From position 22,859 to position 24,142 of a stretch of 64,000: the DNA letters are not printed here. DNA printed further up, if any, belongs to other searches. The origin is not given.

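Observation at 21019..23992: GT41 (OGT/SPINDLY-like) plus GT47 (exostosin-like) cassette: candidate cytoplasmic prime-and-extend glycosylation system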

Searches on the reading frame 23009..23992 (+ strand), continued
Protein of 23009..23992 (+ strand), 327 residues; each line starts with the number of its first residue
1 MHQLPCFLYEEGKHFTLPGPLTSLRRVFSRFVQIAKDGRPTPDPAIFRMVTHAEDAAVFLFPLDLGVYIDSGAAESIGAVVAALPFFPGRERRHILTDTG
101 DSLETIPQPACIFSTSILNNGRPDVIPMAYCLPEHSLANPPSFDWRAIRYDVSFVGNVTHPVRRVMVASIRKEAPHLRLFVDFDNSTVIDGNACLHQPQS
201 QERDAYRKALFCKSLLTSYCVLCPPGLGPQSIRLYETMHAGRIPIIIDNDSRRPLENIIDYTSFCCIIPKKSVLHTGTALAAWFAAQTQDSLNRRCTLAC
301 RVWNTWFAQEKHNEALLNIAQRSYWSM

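Call 72: search_protein_families(library=pfam, proteins=[P0208, P0219, P0185, P0187, P0193, P0198, P0199, P0202, P0214, P0221], max_evalue=0.00001)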
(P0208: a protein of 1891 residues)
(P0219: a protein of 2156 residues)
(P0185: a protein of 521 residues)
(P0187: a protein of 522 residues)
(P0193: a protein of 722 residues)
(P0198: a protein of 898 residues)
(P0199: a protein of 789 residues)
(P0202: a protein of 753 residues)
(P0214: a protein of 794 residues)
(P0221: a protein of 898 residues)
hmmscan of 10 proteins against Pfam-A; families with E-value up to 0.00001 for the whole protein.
P0208 (1891 aa): 27 families (the best 25 are shown)
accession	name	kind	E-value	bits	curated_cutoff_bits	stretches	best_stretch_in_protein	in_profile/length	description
PF07719.23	TPR_2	-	2e-54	177.6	27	0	902-934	2-34/34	Tetratricopeptide repeat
PF13432.12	TPR_16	-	2.4e-54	181.7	32.7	3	55-110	10-65/65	Tetratricopeptide repeat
PF14559.12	TPR_19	-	7.4e-51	170.8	25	2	844-910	2-68/68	Tetratricopeptide repeat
PF00515.34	TPR_1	-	1.7e-46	154.6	27.8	1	1113-1144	2-33/34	Tetratricopeptide repeat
PF13181.12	TPR_8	-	2.6e-34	114.9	25.7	0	902-933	2-33/34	Tetratricopeptide repeat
PF13414.12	TPR_11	-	8.2e-34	115.5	26.8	1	49-87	1-39/42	TPR repeat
PF13428.12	TPR_14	-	1.7e-33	112.1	23.5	0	868-910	2-44/44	Tetratricopeptide repeat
PF13431.12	TPR_17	-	1.6e-28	97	24.4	0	1101-1132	2-33/34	Tetratricopeptide repeat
PF23914.1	TPR_CcmH_CycH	-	2.4e-28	99.4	42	1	1037-1146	43-155/158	Cytochrome c-type biogenesis protein H TPR domain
PF13424.12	TPR_12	-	1.4e-24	86.5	30.1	0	1082-1141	6-74/77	Tetratricopeptide repeat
PF13371.12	TPR_9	-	2.5e-22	79.1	35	0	1089-1148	6-65/73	Tetratricopeptide repeat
PF01075.23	Glyco_transf_9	-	1.1e-19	71.1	22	0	1788-1823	173-208/247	Glycosyltransferase family 9 (heptosyltransferase)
PF03016.20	Exostosin_GT47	-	7.1e-19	68.7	33.4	1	575-740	132-291/293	Exostosin GT47 domain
PF12895.13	ANAPC3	-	1.7e-16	60.7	27.2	0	1058-1137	3-81/82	Anaphase-promoting complex, cyclosome, subunit 3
PF13176.12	TPR_7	-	1.4e-13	50.1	27.9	0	903-929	1-29/36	Tetratricopeptide repeat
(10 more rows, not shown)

P0219 (2156 aa): 20 families
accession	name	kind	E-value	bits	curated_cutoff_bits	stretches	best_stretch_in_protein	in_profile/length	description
PF00515.34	TPR_1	-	6.5e-52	171.8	27.8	1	464-494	4-34/34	Tetratricopeptide repeat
PF13414.12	TPR_11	-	3e-50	168.1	26.8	1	468-504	1-37/42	TPR repeat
PF07719.23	TPR_2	-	1.5e-48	159.4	27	0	465-493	5-33/34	Tetratricopeptide repeat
PF13432.12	TPR_16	-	2.6e-48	162.5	32.7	1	1749-1812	2-65/65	Tetratricopeptide repeat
PF13181.12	TPR_8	-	2.9e-41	136.6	25.7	0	51-82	2-33/34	Tetratricopeptide repeat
PF14559.12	TPR_19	-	1.2e-40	138.1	25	1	582-632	10-58/68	Tetratricopeptide repeat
PF13431.12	TPR_17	-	6.7e-39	129.4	24.4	0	449-481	1-33/34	Tetratricopeptide repeat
PF13424.12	TPR_12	-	8.8e-32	109.6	30.1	1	496-558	4-74/77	Tetratricopeptide repeat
PF13428.12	TPR_14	-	1.1e-27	94.1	23.5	0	1779-1819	2-42/44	Tetratricopeptide repeat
PF13176.12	TPR_7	-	1.3e-19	69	27.9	0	53-80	2-31/36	Tetratricopeptide repeat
PF13371.12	TPR_9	-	5e-18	65.3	35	0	1790-1849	7-66/73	Tetratricopeptide repeat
PF01075.23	Glyco_transf_9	-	4.4e-14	52.8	22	0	854-885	174-205/247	Glycosyltransferase family 9 (heptosyltransferase)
PF13174.12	TPR_6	-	9.8e-14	51.4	26.3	0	1780-1809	2-31/33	Tetratricopeptide repeat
PF13374.12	TPR_10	-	1.6e-13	50.6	27.5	0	464-491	5-32/42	Tetratricopeptide repeat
PF24575.1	TPR_Slam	-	4.9e-12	46.6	35.2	0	21-71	52-102/104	Surface lipoprotein assembly modifier, N-terminal TPR repeats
PF03016.20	Exostosin_GT47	-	2.5e-10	40.6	33.4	1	1077-1195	174-287/293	Exostosin GT47 domain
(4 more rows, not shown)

P0185 (521 aa): 2 families
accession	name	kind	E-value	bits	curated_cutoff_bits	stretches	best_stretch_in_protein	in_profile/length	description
PF03016.20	Exostosin_GT47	-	1e-09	38.6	33.4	1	20-268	34-287/293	Exostosin GT47 domain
PF13578.12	Methyltransf_24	-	8.8e-07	30.2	26.3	1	410-513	3-101/105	Methyltransferase domain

P0187 (522 aa): 1 family
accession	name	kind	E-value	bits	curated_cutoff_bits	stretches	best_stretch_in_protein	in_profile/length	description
PF03016.20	Exostosin_GT47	-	1.6e-11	44.5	33.4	1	201-275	217-291/293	Exostosin GT47 domain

P0193 (722 aa): 5 families
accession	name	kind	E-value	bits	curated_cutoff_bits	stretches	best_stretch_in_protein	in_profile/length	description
PF00534.26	Glycos_transf_1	-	2.4e-21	76.4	26.4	1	552-680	14-150/172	Glycosyl transferases group 1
PF13692.12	Glyco_trans_1_4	-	7.8e-20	72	27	1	554-684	2-138/142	Glycosyl transferases group 1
PF03016.20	Exostosin_GT47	-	1.3e-18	67.8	33.4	1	89-314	49-289/293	Exostosin GT47 domain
PF24785.1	RXYLT1_C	-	6.2e-07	29.5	27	1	233-303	57-124/187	RXYLT1 C-terminal domain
PF20706.3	GT4-conflict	-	1.5e-06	27.9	26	1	522-660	174-317/385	Family 4 Glycosyltransferase in conflict systems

P0198 (898 aa): 13 families
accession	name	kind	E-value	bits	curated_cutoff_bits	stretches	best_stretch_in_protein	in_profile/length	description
PF03016.20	Exostosin_GT47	-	4.3e-16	59.5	33.4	1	191-270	212-291/293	Exostosin GT47 domain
PF07719.23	TPR_2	-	4e-14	51.9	27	0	780-813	1-34/34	Tetratricopeptide repeat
PF14559.12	TPR_19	-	1.8e-12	47.8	25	1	756-815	1-59/68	Tetratricopeptide repeat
PF13174.12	TPR_6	-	1.7e-09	38.1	26.3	0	713-744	1-32/33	Tetratricopeptide repeat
PF00515.34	TPR_1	-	1.9e-09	37.4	27.8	0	780-812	1-33/34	Tetratricopeptide repeat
PF13431.12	TPR_17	-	1.5e-08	34.7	24.4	0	770-801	3-34/34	Tetratricopeptide repeat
PF13428.12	TPR_14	-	2.8e-08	34.1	23.5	0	751-788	6-43/44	Tetratricopeptide repeat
PF13432.12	TPR_16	-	5e-08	33.7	32.7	1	752-807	3-58/65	Tetratricopeptide repeat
PF13578.12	Methyltransf_24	-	4.4e-07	31.2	26.3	1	383-480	11-103/105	Methyltransferase domain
PF13424.12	TPR_12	-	7.4e-07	29.7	30.1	0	785-844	8-75/77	Tetratricopeptide repeat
PF23914.1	TPR_CcmH_CycH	-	2.1e-06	28.1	42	0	770-880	40-153/158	Cytochrome c-type biogenesis protein H TPR domain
PF13414.12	TPR_11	-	2.6e-06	27.4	26.8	0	753-792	1-40/42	TPR repeat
PF13181.12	TPR_8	-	6.4e-06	26.4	25.7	0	783-811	4-32/34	Tetratricopeptide repeat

P0199 (789 aa): 1 family
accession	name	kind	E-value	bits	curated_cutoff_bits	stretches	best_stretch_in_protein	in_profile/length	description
PF03016.20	Exostosin_GT47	-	4.7e-14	52.8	33.4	1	193-277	220-291/293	Exostosin GT47 domain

P0202 (753 aa): 16 families
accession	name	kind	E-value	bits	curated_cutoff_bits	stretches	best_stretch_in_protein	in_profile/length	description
PF07719.23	TPR_2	-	1.3e-18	65.9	27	0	637-669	2-34/34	Tetratricopeptide repeat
PF00515.34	TPR_1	-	1.6e-16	59.7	27.8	0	638-669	3-34/34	Tetratricopeptide repeat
PF13432.12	TPR_16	-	1.1e-14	54.9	32.7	2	642-703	3-64/65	Tetratricopeptide repeat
PF03016.20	Exostosin_GT47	-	1.4e-14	54.5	33.4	1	196-287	203-290/293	Exostosin GT47 domain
PF13181.12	TPR_8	-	2.6e-14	52.5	25.7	0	637-669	2-34/34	Tetratricopeptide repeat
PF13176.12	TPR_7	-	5.1e-14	51.5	27.9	0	639-669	2-34/36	Tetratricopeptide repeat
PF13424.12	TPR_12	-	4.3e-12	46.5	30.1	1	672-735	5-76/77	Tetratricopeptide repeat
PF14559.12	TPR_19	-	1.1e-11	45.3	25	1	680-744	1-65/68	Tetratricopeptide repeat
PF13414.12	TPR_11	-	1.1e-10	41.4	26.8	0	643-684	1-42/42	TPR repeat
PF13428.12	TPR_14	-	8.9e-10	38.7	23.5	0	642-678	7-43/44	Tetratricopeptide repeat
PF12895.13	ANAPC3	-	4e-08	33.9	27.2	1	665-729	18-81/82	Anaphase-promoting complex, cyclosome, subunit 3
PF13431.12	TPR_17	-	1.4e-07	31.6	24.4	0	658-690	1-33/34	Tetratricopeptide repeat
PF23914.1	TPR_CcmH_CycH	-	1.7e-07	31.6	42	1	640-737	54-154/158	Cytochrome c-type biogenesis protein H TPR domain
PF24785.1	RXYLT1_C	-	4.7e-07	29.8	27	1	163-254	19-106/187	RXYLT1 C-terminal domain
PF13371.12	TPR_9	-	7.9e-07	29.5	35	0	643-706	2-65/73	Tetratricopeptide repeat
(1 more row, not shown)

P0214 (794 aa): 16 families
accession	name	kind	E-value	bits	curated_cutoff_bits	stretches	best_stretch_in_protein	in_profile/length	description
PF13414.12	TPR_11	-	1.6e-30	104.9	26.8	2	11-52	1-42/42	TPR repeat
PF00515.34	TPR_1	-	7.7e-28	95.6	27.8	1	106-139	1-34/34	Tetratricopeptide repeat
PF07719.23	TPR_2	-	4.2e-26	89.3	27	0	72-105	1-34/34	Tetratricopeptide repeat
PF13431.12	TPR_17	-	1e-23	82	24.4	1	94-126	1-33/34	Tetratricopeptide repeat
PF13432.12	TPR_16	-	3.9e-20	72.4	32.7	2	43-106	2-65/65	Tetratricopeptide repeat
PF14559.12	TPR_19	-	8.8e-18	64.8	25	2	85-143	4-62/68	Tetratricopeptide repeat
PF13181.12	TPR_8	-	7.4e-17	60.5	25.7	0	40-71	3-34/34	Tetratricopeptide repeat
PF13424.12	TPR_12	-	1.7e-16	60.6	30.1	2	39-101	4-74/77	Tetratricopeptide repeat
PF13428.12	TPR_14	-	1.1e-14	53.9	23.5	0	39-79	2-42/44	Tetratricopeptide repeat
PF03016.20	Exostosin_GT47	-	7.8e-13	48.8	33.4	1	627-739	188-290/293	Exostosin GT47 domain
PF13371.12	TPR_9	-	3.7e-12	46.5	35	1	16-72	7-63/73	Tetratricopeptide repeat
PF13174.12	TPR_6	-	7e-09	36.2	26.3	0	43-70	5-32/33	Tetratricopeptide repeat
PF13176.12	TPR_7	-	1e-07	31.9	27.9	0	17-36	12-31/36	Tetratricopeptide repeat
PF23914.1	TPR_CcmH_CycH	-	1.8e-07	31.6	42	0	14-103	60-152/158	Cytochrome c-type biogenesis protein H TPR domain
PF13374.12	TPR_10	-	4.1e-07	30.3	27.5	0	76-101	6-31/42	Tetratricopeptide repeat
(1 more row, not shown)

P0221 (898 aa): 15 families
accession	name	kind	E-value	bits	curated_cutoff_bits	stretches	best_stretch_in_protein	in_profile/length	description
PF13431.12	TPR_17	-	1.8e-18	65.6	24.4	0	72-104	1-33/34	Tetratricopeptide repeat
PF14559.12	TPR_19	-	1.7e-17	63.9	25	1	64-113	5-54/68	Tetratricopeptide repeat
PF13432.12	TPR_16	-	2.1e-16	60.4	32.7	1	54-118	1-65/65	Tetratricopeptide repeat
PF00515.34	TPR_1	-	2.4e-13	49.7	27.8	1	54-83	5-34/34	Tetratricopeptide repeat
PF13181.12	TPR_8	-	2.7e-13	49.4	25.7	0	51-81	2-32/34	Tetratricopeptide repeat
PF13374.12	TPR_10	-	1.7e-12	47.4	27.5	0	55-78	7-30/42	Tetratricopeptide repeat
PF07719.23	TPR_2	-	8.5e-12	44.7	27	1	52-82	3-33/34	Tetratricopeptide repeat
PF13424.12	TPR_12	-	1.3e-11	45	30.1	0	35-78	29-73/77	Tetratricopeptide repeat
PF13176.12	TPR_7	-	7.7e-11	41.6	27.9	0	54-81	3-32/36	Tetratricopeptide repeat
PF13428.12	TPR_14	-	6.2e-10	39.2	23.5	0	54-90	5-41/44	Tetratricopeptide repeat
PF03016.20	Exostosin_GT47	-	4.9e-09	36.3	33.4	1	468-686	53-290/293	Exostosin GT47 domain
PF13414.12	TPR_11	-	1.1e-08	35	26.8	0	57-98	1-42/42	TPR repeat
PF13174.12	TPR_6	-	1.4e-07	32.2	26.3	0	85-115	1-31/33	Tetratricopeptide repeat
PF04733.20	Coatomer_E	-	3.1e-07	30.5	21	0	64-103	215-254/290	Coatomer epsilon subunit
PF24575.1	TPR_Slam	-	2.9e-06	28.1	35.2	0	22-73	53-104/104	Surface lipoprotein assembly modifier, N-terminal TPR repeats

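Call 75: search_protein_families(library=pfam, alignment_id=A5, max_evalue=0.00001)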
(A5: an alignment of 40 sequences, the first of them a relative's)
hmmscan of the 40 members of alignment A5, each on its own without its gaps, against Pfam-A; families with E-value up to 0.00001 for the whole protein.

A. member 1, P0185 (521 aa): 2 families
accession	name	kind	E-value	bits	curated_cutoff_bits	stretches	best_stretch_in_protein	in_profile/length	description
PF03016.20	Exostosin_GT47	-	1e-09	38.6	33.4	1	20-268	34-287/293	Exostosin GT47 domain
PF13578.12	Methyltransf_24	-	8.8e-07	30.2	26.3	1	410-513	3-101/105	Methyltransferase domain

B. families by the number of members that match (of 40 scanned): 51 families (the first 25 are shown)
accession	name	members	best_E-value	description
PF03016.20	Exostosin_GT47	40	3.6e-145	Exostosin GT47 domain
PF07719.23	TPR_2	22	2e-54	Tetratricopeptide repeat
PF13432.12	TPR_16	22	2.4e-54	Tetratricopeptide repeat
PF13428.12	TPR_14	22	1.7e-33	Tetratricopeptide repeat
PF14559.12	TPR_19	21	7.4e-51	Tetratricopeptide repeat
PF13181.12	TPR_8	21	2.9e-41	Tetratricopeptide repeat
PF00515.34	TPR_1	18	6.5e-52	Tetratricopeptide repeat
PF13414.12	TPR_11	17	3e-50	TPR repeat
PF13431.12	TPR_17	17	6.7e-39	Tetratricopeptide repeat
PF23914.1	TPR_CcmH_CycH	17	2.4e-28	Cytochrome c-type biogenesis protein H TPR domain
PF13424.12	TPR_12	16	8.8e-32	Tetratricopeptide repeat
PF13371.12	TPR_9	14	2.5e-22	Tetratricopeptide repeat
PF24785.1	RXYLT1_C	14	6.4e-18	RXYLT1 C-terminal domain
PF12895.13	ANAPC3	14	1.7e-16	Anaphase-promoting complex, cyclosome, subunit 3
PF13176.12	TPR_7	11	8.7e-20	Tetratricopeptide repeat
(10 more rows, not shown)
